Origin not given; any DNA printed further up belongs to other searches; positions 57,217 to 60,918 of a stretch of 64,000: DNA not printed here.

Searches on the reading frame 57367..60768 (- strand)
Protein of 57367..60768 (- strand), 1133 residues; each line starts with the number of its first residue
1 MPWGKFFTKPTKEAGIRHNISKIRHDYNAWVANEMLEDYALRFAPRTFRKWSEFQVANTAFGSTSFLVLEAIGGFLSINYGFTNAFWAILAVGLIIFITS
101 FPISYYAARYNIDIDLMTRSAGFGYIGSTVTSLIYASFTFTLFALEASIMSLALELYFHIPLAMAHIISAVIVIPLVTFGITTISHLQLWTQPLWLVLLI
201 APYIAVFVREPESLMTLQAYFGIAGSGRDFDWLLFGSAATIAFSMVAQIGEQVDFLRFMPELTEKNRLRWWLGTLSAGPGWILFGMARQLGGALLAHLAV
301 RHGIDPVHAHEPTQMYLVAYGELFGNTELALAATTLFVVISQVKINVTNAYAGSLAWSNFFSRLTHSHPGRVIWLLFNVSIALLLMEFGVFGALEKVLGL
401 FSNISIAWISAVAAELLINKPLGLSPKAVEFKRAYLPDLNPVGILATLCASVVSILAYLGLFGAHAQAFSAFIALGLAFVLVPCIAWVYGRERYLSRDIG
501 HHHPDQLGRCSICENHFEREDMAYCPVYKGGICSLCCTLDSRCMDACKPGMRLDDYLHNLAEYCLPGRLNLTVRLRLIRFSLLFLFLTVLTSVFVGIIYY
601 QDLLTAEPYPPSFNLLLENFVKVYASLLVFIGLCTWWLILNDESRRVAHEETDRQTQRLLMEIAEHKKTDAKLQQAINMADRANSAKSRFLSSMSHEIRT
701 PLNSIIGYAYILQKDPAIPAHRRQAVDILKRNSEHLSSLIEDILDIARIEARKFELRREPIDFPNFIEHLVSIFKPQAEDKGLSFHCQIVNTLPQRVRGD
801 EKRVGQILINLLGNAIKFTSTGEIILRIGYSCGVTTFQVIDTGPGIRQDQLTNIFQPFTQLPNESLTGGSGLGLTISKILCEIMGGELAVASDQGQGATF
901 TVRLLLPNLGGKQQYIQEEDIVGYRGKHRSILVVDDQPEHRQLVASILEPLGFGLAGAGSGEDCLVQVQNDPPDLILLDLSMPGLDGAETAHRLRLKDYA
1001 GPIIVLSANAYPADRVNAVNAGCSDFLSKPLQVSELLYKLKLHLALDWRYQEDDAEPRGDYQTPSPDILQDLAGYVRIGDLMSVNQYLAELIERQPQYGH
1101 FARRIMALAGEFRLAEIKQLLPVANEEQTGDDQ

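Call 8: search_protein_families(library=pfam, proteins=[window:57367-60768:-], max_evalue=0.001)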
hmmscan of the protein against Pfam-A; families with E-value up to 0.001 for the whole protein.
window:57367-60768:- (1133 aa): 3 families
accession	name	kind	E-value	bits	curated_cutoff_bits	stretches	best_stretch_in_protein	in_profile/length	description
PF00072.30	Response_reg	-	6e-26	91.2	30.2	1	931-1040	1-110/111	Response regulator receiver domain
PF02518.31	HATPase_c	-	8.5e-25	87.8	26.4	1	799-906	1-109/111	Histidine kinase-, DNA gyrase B-, and HSP90-like ATPase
PF00512.31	HisKA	-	1.7e-19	70.1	26.9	1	686-751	1-65/66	His Kinase A (phospho-acceptor) domain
